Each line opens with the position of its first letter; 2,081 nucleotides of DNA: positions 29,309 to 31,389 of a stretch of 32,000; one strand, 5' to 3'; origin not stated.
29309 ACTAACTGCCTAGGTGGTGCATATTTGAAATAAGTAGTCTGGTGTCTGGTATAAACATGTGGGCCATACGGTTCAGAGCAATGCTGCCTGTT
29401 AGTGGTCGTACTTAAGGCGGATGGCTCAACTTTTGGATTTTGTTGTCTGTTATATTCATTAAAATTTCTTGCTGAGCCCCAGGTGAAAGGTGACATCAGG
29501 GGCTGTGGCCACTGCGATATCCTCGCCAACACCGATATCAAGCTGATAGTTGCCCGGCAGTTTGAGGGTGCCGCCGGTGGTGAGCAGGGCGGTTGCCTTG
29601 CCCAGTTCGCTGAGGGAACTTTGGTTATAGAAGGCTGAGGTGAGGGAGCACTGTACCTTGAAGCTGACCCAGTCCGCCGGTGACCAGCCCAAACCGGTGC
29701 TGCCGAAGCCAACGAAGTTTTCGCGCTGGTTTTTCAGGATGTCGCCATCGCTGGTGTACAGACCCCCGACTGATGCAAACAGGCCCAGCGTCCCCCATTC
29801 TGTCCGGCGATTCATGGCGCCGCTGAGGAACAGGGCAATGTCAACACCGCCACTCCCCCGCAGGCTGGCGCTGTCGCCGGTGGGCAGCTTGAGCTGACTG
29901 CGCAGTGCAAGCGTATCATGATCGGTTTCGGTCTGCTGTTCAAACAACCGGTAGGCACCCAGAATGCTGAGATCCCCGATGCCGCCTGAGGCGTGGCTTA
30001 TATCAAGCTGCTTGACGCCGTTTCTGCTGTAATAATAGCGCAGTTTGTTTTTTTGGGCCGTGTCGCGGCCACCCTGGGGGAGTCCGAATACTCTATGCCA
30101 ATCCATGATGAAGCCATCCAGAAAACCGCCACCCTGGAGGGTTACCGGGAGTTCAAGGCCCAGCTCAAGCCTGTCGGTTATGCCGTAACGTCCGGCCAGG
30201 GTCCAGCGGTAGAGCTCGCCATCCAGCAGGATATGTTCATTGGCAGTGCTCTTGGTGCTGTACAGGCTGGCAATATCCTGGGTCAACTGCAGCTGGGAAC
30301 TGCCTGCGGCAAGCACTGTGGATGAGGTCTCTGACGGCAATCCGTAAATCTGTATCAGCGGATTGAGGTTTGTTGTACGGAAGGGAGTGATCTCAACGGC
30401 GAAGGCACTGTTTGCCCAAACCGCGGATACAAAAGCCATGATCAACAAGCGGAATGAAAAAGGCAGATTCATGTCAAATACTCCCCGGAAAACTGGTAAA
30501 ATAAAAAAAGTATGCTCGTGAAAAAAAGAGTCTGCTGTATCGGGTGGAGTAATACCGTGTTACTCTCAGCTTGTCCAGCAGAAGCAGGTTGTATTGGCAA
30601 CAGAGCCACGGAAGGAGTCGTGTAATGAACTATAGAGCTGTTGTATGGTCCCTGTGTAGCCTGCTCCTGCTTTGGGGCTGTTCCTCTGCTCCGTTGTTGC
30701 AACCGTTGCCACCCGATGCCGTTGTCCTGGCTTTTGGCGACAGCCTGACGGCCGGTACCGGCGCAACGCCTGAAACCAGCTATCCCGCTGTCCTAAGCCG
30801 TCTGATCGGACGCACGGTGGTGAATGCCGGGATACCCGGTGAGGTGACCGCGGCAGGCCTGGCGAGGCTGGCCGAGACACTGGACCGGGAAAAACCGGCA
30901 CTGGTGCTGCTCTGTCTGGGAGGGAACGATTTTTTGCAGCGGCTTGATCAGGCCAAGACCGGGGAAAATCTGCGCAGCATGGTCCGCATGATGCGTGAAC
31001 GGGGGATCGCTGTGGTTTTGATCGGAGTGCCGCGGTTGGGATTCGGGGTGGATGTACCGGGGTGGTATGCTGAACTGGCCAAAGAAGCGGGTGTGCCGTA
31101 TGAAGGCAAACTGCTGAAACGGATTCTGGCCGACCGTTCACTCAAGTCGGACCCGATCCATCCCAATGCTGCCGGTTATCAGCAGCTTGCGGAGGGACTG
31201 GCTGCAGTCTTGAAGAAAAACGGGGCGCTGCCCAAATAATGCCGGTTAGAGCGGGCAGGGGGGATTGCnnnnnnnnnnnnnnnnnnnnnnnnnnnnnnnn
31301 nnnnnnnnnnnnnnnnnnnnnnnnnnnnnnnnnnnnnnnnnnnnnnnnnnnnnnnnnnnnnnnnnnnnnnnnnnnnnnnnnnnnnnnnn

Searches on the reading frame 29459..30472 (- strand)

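Call 56: search_protein_families(library=pfam, proteins=[window:29459-30472:-], max_evalue=0.001)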
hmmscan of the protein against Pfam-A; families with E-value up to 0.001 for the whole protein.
window:29459-30472:- (337 aa): 1 family
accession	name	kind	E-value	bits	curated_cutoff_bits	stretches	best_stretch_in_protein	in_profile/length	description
PF11383.14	DUF3187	-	2.5e-114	382.2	24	1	7-337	2-320/320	Protein of unknown function (DUF3187)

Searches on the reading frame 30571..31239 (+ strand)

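Call 56: search_protein_families(library=pfam, proteins=[window:30571-31239:+], max_evalue=0.001)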
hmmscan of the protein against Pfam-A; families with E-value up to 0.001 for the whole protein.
window:30571-31239:+ (222 aa): 4 families
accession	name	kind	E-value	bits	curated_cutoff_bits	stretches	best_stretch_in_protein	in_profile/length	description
PF13472.12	Lipase_GDSL_2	-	4.8e-27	96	32.9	1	54-204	1-177/178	GDSL-like Lipase/Acylhydrolase family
PF00657.28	Lipase_GDSL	-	6e-16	59.6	23.6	1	52-147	1-116/208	GDSL-like Lipase/Acylhydrolase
PF25182.1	NonGDSL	-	5.4e-07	29.6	80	1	64-153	43-139/220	Non-GDSL lipase-like family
PF04311.20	DUF459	-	0.0001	22.2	27.2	0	52-127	2-77/197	Protein of unknown function (DUF459)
